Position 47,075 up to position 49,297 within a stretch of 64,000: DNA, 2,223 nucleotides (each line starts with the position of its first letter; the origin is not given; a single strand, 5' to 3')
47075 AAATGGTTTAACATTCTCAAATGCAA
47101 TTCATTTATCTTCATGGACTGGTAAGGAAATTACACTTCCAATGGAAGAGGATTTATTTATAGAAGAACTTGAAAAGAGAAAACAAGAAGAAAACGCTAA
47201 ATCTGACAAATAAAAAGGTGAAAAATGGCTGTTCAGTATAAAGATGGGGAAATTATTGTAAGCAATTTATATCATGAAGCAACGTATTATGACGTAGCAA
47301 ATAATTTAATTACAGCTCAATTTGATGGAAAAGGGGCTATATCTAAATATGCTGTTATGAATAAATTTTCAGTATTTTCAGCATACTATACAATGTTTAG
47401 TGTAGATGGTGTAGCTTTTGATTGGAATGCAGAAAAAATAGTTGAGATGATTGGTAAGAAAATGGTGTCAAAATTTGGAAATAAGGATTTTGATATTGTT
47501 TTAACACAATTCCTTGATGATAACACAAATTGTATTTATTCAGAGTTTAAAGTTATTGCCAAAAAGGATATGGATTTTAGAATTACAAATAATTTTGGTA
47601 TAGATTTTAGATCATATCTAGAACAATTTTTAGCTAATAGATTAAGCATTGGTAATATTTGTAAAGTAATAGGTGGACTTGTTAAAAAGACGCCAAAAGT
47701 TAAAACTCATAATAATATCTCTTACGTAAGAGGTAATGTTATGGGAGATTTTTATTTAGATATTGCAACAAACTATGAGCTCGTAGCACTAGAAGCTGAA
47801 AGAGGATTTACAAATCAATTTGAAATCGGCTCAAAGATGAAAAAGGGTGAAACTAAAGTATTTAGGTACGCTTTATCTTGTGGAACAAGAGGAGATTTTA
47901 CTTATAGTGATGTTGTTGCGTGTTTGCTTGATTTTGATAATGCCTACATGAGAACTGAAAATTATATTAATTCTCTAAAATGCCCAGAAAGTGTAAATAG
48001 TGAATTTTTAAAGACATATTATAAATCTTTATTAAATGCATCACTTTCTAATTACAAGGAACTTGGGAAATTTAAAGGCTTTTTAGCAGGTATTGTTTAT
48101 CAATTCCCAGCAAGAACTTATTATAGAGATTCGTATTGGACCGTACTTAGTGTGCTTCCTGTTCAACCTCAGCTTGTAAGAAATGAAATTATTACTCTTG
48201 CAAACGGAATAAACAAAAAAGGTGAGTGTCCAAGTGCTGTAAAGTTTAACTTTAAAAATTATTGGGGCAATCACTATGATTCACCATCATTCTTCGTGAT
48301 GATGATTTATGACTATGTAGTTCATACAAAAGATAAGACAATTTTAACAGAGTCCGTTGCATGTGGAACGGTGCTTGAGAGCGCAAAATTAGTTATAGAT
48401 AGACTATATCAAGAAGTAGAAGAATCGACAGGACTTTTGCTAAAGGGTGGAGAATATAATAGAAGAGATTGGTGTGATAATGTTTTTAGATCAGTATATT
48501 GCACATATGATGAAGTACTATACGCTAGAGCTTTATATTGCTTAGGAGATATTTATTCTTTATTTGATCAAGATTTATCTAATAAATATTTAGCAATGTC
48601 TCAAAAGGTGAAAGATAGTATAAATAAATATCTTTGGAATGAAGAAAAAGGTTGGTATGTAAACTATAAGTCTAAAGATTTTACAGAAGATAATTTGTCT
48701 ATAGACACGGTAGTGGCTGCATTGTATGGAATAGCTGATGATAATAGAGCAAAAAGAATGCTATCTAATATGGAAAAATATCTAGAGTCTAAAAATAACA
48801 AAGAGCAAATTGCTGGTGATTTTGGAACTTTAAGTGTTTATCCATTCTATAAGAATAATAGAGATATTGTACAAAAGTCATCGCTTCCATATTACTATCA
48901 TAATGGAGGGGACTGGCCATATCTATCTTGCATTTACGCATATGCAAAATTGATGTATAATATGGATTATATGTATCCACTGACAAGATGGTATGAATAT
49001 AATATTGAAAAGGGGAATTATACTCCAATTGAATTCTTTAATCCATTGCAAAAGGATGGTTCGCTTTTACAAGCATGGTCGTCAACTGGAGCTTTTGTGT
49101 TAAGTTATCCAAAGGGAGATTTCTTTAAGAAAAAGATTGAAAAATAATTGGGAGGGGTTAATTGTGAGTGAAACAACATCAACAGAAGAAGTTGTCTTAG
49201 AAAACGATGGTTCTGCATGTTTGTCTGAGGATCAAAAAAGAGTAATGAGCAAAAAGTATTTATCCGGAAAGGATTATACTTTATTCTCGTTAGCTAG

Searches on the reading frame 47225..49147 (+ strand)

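Call 64: search_protein_families(library=pfam, proteins=[window:47225-49147:+], max_evalue=0.00001)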
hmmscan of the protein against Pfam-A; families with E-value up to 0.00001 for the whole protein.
window:47225-49147:+ (640 aa): 3 families
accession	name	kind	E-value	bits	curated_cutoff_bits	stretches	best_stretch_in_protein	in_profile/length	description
PF01204.24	Trehalase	-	4.7e-11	42.7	21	1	449-527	330-409/512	Trehalase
PF06202.20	GDE_C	-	9.2e-11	41.7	21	1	329-620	59-362/367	Amylo-alpha-1,6-glucosidase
PF17167.11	Glyco_hydro_94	-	4.8e-09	35.9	27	1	300-523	53-303/420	Glycosyl hydrolase 94 superfamily, catalytic domain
